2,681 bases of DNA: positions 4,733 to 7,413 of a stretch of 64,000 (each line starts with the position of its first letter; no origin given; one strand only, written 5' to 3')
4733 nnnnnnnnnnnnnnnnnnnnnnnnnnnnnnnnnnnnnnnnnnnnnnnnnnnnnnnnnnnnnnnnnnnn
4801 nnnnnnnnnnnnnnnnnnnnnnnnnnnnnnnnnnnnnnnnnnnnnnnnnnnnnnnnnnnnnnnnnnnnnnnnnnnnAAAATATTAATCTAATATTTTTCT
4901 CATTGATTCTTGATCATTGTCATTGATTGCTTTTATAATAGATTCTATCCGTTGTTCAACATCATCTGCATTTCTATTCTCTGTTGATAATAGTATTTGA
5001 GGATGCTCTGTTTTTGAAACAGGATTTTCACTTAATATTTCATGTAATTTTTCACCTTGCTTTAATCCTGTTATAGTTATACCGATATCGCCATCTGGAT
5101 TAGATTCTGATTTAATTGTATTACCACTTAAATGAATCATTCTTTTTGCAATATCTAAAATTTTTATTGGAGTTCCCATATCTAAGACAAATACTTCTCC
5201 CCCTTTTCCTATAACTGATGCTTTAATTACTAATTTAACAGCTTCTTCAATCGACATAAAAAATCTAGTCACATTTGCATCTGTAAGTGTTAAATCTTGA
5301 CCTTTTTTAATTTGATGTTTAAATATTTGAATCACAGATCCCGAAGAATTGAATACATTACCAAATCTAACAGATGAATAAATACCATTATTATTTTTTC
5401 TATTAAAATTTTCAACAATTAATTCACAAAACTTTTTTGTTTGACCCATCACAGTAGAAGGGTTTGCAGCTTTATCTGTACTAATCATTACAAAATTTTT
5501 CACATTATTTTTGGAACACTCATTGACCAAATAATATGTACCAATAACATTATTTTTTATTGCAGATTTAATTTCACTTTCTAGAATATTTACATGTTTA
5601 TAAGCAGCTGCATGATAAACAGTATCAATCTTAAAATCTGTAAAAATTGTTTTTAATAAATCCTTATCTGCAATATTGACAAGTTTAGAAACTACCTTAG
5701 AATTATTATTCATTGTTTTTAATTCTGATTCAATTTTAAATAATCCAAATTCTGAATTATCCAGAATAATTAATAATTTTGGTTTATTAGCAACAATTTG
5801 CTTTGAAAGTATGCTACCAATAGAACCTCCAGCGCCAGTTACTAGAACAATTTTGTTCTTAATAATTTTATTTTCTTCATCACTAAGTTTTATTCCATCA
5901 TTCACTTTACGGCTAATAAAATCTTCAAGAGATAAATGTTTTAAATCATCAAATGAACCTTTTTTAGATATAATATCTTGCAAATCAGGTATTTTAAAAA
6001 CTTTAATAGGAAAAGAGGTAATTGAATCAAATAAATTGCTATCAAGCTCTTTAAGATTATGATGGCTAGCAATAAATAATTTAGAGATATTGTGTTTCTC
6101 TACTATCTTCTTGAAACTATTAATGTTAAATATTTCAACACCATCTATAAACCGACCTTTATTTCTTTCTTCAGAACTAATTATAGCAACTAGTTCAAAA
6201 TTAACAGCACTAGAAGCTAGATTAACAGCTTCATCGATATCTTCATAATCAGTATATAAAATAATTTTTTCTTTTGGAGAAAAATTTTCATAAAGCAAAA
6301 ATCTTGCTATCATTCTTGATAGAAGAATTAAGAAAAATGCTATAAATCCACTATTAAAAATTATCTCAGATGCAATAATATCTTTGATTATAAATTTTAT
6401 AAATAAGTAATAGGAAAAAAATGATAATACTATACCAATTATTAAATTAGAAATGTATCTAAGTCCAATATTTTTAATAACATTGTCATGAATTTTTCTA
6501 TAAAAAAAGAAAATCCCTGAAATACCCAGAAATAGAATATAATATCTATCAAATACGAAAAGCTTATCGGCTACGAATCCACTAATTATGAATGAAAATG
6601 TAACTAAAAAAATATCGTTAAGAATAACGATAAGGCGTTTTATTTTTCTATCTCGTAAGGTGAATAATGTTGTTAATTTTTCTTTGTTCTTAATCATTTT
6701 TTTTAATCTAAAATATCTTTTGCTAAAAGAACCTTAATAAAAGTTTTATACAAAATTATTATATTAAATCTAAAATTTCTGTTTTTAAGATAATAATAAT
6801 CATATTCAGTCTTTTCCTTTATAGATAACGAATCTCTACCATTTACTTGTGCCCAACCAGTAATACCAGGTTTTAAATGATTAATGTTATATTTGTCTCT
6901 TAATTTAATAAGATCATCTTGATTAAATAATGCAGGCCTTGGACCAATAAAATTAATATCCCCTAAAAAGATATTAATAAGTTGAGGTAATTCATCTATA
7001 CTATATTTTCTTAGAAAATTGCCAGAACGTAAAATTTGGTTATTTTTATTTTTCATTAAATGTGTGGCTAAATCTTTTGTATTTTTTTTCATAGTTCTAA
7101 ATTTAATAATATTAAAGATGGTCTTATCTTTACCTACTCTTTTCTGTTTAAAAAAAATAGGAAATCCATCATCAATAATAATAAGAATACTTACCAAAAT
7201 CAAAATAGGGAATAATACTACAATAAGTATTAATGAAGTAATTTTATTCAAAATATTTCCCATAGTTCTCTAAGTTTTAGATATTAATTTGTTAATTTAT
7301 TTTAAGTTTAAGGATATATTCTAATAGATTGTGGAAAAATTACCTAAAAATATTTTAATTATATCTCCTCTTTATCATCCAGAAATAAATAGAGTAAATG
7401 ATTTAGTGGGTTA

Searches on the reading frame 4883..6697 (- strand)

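Call 64: search_protein_families(library=ncbifam, proteins=[window:4883-6697:-], max_evalue=0.00001)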
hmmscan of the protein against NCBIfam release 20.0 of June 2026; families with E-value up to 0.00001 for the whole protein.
window:4883-6697:- (604 aa): 17 families
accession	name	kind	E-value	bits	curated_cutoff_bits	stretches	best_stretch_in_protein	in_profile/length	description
TIGR03589.1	PseB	equivalog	7.4e-46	156.6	407.75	1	279-557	2-263/324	UDP-N-acetylglucosamine 4,6-dehydratase (inverting)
TIGR04130.1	FnlA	equivalog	1.4e-36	126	730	1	279-555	2-264/337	UDP-N-acetylglucosamine 4,6-dehydratase/5-epimerase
TIGR01181.1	dTDP_gluc_dehyt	equivalog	2.1e-15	56.6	365.1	1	284-409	2-127/321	dTDP-glucose 4,6-dehydratase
TIGR01179.1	galE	equivalog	2.4e-15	56.2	262.3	1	284-448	2-176/332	UDP-glucose 4-epimerase GalE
NF007956.0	PRK10675.1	subfamily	1.7e-12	47.1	394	1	284-407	3-124/338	UDP-glucose 4-epimerase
TIGR03025.1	EPS_sugtrans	subfamily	3.5e-12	46.3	295.55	1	28-257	3-242/445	exopolysaccharide biosynthesis polyprenyl glycosylphosphotransferase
NF007490.0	PRK10084.1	subfamily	9.2e-11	41.3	649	1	284-394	3-111/361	dTDP-glucose 4,6-dehydratase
NF007582.0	PRK10217.1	equivalog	4.3e-10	39.2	698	1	283-393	3-111/355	dTDP-glucose 4,6-dehydratase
TIGR01214.1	rmlD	equivalog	7.3e-10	38.4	224.05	1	284-408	2-101/285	dTDP-4-dehydrorhamnose reductase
TIGR04180.1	EDH_00030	hypoth_equivalog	9e-09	34.8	475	1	284-409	1-123/297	NAD-dependent 4,6-dehydratase LegB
NF043036.1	ErythonDh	equivalog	3.5e-08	33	325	1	284-434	3-166/321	D-erythronate dehydrogenase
TIGR02622.1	CDP_4_6_dhtase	equivalog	6.6e-08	32.1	278.45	1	280-411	3-133/352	CDP-glucose 4,6-dehydratase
NF050062.1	FlagModPtmA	equivalog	1.3e-07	31.5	350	1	278-355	1-76/256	flagellin modification protein PtmA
TIGR03022.1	WbaP_sugtrans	subfamily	6e-07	29.1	403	1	25-249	2-235/456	undecaprenyl-phosphate galactose phosphotransferase WbaP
TIGR03023.1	WcaJ_sugtrans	equivalog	1e-06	28.4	410.75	1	30-257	5-247/453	undecaprenyl-phosphate glucose phosphotransferase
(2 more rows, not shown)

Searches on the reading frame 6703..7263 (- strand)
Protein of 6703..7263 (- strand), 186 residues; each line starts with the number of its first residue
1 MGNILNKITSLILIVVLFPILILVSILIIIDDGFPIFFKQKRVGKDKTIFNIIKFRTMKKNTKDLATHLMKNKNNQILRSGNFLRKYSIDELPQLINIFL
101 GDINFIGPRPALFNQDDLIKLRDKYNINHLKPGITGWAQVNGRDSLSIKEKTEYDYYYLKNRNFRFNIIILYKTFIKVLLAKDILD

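Call 64: search_protein_families(library=ncbifam, proteins=[window:6703-7263:-], max_evalue=0.00001)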
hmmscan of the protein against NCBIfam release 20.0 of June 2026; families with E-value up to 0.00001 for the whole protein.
window:6703-7263:- (186 aa): 10 families
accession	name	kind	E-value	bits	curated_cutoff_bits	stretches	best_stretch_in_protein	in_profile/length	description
TIGR03025.1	EPS_sugtrans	subfamily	4.5e-61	207.4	295.55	1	5-182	261-442/445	exopolysaccharide biosynthesis polyprenyl glycosylphosphotransferase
TIGR03023.1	WcaJ_sugtrans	equivalog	5.1e-53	181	410.75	1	7-182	268-450/453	undecaprenyl-phosphate glucose phosphotransferase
TIGR03013.1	EpsB_2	subfamily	3e-49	168.3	393.35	1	4-182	257-440/443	TIGR03013 family XrtA/PEP-CTERM system glycosyltransferase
TIGR03022.1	WbaP_sugtrans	subfamily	1.1e-43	150.1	403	1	8-182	265-452/456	undecaprenyl-phosphate galactose phosphotransferase WbaP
NF052601.1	undeca_RfbP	equivalog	5.7e-39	133.8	330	1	8-183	51-240/244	undecaprenyl-phosphate galactose phosphotransferase family protein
NF007518.0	PRK10124.1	equivalog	5.5e-33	114.4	684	1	9-182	281-461/464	undecaprenyl-phosphate glucose phosphotransferase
NF041877.1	EPS_EpsZ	equivalog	6.9e-30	104.1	800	1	6-179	270-453/459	exopolysaccharide biosynthesis polyisoprenyl-phosphate hexose-1-phosphate transferase EpsZ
NF050817.1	PolSacchBiosHfsE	equivalog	1.6e-27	96.4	750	1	11-174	281-455/467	polysaccharide biosynthesis protein HfsE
NF011751.0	PRK15204.1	equivalog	6.8e-26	90.9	907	1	7-183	285-473/476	undecaprenyl-phosphate galactose phosphotransferase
NF045514.1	glycotran_HepC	equivalog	1.6e-20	73.4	140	1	4-112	119-213/220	heterocyst development glycosyltransferase HepC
